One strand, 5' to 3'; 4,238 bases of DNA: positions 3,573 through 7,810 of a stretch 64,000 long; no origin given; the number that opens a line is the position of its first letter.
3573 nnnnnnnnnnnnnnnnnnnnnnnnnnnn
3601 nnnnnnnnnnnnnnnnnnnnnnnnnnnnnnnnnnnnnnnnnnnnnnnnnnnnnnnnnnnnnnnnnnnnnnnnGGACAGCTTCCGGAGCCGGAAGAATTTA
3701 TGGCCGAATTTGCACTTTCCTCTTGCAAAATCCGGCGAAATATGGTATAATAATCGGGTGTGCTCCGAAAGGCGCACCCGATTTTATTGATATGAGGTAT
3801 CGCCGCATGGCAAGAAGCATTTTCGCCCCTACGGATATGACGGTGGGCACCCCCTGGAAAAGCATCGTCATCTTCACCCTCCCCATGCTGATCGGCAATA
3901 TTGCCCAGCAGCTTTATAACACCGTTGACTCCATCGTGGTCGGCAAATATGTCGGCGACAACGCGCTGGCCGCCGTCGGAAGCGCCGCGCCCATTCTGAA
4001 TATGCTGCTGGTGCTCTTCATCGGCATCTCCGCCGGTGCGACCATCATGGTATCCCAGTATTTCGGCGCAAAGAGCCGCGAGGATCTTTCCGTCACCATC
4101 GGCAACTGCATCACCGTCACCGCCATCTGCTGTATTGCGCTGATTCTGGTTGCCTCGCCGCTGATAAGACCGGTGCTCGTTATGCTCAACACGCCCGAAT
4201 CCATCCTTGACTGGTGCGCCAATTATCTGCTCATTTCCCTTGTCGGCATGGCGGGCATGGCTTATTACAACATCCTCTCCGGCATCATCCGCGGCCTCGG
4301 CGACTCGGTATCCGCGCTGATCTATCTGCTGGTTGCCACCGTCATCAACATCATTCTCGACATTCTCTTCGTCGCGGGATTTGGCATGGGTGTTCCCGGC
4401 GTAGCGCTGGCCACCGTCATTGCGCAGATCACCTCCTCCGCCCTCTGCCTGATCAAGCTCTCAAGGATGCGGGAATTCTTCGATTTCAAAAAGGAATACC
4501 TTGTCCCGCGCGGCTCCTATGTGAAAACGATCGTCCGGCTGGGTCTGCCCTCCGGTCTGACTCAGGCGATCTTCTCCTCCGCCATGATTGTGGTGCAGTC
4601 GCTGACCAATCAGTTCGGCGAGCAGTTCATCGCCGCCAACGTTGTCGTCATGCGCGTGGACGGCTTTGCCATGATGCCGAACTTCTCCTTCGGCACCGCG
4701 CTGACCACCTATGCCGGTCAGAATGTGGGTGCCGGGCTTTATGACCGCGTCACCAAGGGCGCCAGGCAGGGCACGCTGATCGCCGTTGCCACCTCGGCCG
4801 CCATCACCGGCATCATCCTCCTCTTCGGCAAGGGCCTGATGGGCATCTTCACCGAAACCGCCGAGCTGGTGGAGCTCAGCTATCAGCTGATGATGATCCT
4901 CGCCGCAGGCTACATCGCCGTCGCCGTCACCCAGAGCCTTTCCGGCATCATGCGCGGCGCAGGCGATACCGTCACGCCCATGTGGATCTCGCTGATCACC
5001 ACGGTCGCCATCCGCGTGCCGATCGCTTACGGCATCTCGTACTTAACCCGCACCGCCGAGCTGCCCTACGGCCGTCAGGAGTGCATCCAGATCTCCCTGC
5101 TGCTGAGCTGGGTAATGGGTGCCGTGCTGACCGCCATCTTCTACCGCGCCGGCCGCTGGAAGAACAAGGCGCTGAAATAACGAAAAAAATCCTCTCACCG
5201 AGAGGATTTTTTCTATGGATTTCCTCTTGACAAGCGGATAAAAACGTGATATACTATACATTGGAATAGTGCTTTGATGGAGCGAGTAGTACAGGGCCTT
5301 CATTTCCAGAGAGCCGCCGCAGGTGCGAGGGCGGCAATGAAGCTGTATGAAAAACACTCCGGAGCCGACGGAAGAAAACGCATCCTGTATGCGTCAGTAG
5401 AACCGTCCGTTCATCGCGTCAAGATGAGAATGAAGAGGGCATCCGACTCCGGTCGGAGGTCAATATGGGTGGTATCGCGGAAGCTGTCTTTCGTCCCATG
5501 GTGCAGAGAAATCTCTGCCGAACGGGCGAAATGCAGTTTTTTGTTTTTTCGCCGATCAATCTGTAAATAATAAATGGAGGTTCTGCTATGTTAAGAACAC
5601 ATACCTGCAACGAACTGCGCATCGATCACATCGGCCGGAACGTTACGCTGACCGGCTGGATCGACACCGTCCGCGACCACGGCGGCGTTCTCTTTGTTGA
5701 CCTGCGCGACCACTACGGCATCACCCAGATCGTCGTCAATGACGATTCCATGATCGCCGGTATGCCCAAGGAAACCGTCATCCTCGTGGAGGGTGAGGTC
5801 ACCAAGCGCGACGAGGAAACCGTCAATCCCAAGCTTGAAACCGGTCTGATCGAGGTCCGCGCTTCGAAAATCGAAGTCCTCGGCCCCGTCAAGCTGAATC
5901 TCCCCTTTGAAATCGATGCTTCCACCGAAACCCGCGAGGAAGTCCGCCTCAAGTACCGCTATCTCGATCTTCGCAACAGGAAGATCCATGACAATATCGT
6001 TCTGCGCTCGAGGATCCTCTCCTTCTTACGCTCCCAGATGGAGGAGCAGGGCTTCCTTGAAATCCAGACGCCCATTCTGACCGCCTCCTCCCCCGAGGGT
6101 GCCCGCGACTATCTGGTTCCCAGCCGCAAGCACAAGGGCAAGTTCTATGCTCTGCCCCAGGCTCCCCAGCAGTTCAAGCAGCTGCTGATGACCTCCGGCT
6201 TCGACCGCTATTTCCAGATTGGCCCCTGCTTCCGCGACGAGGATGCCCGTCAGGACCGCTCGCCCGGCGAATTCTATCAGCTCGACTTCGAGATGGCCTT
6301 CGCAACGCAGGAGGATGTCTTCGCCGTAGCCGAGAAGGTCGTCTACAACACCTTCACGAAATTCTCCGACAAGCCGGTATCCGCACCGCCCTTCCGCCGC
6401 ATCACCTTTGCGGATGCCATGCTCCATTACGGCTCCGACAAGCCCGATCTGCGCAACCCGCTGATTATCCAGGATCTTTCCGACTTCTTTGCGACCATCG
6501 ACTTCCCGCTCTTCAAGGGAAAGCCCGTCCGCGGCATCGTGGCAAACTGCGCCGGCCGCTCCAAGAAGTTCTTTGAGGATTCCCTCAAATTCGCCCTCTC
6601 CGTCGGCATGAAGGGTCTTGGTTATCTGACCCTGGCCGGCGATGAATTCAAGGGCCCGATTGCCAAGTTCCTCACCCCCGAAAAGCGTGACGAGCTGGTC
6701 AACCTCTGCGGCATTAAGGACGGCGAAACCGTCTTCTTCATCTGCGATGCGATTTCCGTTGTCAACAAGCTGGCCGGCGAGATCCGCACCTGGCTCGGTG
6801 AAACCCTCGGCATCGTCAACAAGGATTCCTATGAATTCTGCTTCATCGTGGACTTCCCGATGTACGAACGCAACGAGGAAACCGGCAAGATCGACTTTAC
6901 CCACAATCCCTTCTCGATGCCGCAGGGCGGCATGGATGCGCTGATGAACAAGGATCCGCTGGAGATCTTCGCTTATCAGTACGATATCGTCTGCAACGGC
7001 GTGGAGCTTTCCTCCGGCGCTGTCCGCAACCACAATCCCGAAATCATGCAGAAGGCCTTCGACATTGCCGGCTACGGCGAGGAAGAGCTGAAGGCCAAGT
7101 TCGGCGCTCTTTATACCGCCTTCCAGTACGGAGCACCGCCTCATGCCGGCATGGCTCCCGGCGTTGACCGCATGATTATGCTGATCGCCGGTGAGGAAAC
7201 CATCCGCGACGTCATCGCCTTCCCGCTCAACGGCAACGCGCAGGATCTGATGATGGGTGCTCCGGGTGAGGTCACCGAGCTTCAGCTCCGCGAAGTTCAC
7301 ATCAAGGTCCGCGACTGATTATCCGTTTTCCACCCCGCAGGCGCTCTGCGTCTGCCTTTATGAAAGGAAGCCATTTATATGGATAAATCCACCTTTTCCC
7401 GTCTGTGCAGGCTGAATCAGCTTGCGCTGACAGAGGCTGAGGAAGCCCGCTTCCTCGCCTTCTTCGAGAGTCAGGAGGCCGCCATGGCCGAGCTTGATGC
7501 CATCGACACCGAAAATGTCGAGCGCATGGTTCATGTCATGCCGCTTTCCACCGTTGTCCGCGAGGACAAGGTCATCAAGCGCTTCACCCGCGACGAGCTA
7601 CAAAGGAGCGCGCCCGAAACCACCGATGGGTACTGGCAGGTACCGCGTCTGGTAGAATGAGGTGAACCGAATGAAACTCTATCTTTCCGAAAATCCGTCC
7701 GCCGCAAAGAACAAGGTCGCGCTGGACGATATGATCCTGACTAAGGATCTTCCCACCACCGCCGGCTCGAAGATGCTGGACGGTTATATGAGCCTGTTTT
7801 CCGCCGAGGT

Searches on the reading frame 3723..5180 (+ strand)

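Call 44: search_protein_families(library=pfam, proteins=[window:3723-5180:+], max_evalue=0.00001)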
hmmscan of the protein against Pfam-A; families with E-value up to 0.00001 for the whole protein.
window:3723-5180:+ (485 aa): 1 family
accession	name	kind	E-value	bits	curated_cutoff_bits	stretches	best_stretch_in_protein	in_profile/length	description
PF01554.23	MatE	-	1.4e-60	204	24.9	2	54-214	1-160/161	MatE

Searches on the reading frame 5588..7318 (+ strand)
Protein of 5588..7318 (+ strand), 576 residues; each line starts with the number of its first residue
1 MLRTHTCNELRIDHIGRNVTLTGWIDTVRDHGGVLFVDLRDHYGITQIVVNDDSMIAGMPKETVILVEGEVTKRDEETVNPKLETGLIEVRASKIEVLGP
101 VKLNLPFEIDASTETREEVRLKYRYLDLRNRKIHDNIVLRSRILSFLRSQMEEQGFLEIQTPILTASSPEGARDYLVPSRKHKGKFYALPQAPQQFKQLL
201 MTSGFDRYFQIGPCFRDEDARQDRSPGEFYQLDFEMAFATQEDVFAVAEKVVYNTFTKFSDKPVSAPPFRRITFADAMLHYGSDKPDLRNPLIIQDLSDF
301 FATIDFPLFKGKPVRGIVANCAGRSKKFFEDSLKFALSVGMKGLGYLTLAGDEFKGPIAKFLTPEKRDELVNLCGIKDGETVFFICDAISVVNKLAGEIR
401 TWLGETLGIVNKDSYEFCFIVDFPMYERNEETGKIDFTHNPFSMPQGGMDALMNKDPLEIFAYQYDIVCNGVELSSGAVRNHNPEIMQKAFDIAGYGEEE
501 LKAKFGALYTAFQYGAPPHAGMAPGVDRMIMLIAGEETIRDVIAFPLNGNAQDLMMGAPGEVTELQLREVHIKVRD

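Call 3: search_protein_families(library=pfam, proteins=[window:5588-7318:+], max_evalue=0.01)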
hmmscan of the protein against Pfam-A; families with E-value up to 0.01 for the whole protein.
window:5588-7318:+ (576 aa): 3 families
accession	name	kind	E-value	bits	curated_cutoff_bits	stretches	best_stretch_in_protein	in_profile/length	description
PF00152.25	tRNA-synt_2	-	3.3e-110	368.4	25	1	117-548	2-307/308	tRNA synthetases class II (D, K and N)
PF01336.31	tRNA_anti-codon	-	2.4e-14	53.5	27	1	19-98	1-75/75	OB-fold nucleic acid binding domain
PF02938.19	GAD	-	3.4e-11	43.7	23.4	1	310-394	7-93/95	GAD domain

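Call 4: search_protein_families(library=ncbifam, proteins=[window:5588-7318:+], max_evalue=0.01)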
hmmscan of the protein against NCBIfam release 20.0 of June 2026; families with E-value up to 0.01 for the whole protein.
window:5588-7318:+ (576 aa): 16 families
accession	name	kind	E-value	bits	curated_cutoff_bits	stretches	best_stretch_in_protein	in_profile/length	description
NF001750.0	PRK00476.1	equivalog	2.8e-232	772.2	443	1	1-575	3-587/590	aspartate--tRNA ligase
TIGR00459.1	aspS_bact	equivalog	1.9e-184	614.3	373.85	1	2-574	2-583/586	aspartate--tRNA ligase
NF009460.0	PRK12820.1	equivalog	1.2e-132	443.5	1379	1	6-571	25-614/723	bifunctional aspartyl-tRNA synthetase/aspartyl/glutamyl-tRNA amidotransferase subunit C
NF003483.0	PRK05159.1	equivalog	1.1e-67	228.8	353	2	2-261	3-260/438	aspartate--tRNA(Asn) ligase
TIGR00458.1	aspS_nondisc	equivalog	2.8e-62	211.1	368.4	2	13-263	9-257/428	aspartate--tRNA(Asn) ligase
NF003037.0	PRK03932.1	equivalog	3.3e-39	135.1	414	2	11-258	11-261/451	asparagine--tRNA ligase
TIGR00499.1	lysS_bact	equivalog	2.6e-38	131.9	427.6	2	15-258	52-292/496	lysine--tRNA ligase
NF001756.1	PRK00484.1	subfamily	4e-37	128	468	2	13-262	48-293/488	lysine--tRNA ligase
TIGR00457.1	asnS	equivalog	2.9e-35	122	342.6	2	14-257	14-262/455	asparagine--tRNA ligase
NF002821.0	PRK02983.1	equivalog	1.2e-33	116.3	742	2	3-264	646-904/1102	bifunctional lysylphosphatidylglycerol synthetase/lysine--tRNA ligase LysX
NF009101.0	PRK12445.1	subfamily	7.8e-29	100.6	1026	2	14-252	63-298/505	lysine--tRNA ligase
NF005054.0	PRK06462.1-4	equivalog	1.3e-17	63.8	309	1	121-286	9-194/318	asparagine synthetase A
TIGR00462.1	genX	equivalog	2.7e-15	56.6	286.9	2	139-283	3-144/304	EF-P lysine aminoacylase EpmA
NF006828.0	PRK09350.1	equivalog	4.5e-14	52.4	264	2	462-548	233-323/325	elongation factor P--(R)-beta-lysine ligase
NF005052.0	PRK06462.1-1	equivalog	1.1e-13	51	368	1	120-258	32-172/353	asparagine synthetase A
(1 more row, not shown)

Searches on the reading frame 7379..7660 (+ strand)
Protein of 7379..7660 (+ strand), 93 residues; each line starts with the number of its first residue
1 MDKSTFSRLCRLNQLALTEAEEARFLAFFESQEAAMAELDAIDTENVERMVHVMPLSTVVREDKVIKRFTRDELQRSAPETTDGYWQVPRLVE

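Call 3: search_protein_families(library=pfam, proteins=[window:7379-7660:+], max_evalue=0.01)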
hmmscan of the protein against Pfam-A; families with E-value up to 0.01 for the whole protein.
window:7379-7660:+ (93 aa): 1 family
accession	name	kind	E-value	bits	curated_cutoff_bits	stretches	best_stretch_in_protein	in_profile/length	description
PF02686.20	GatC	-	6.2e-15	55.6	23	1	17-88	1-66/66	Glu-tRNAGln amidotransferase C subunit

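Call 4: search_protein_families(library=ncbifam, proteins=[window:7379-7660:+], max_evalue=0.01)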
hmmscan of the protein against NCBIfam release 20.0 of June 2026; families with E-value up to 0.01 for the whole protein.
window:7379-7660:+ (93 aa): 3 families
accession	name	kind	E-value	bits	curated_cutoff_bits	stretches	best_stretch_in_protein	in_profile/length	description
TIGR00135.1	gatC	equivalog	2.8e-19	69.2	47.1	1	1-93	1-93/93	Asp-tRNA(Asn)/Glu-tRNA(Gln) amidotransferase subunit GatC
NF009461.0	PRK12821.1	equivalog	8.4e-06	24.6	399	1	3-87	391-476/477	aspartyl/glutamyl-tRNA amidotransferase subunit C-like protein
NF000684.0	PRK00034.3-4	equivalog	3.3e-05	24.1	97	1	2-90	6-93/97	Asp-tRNA(Asn) amidotransferase subunit GatC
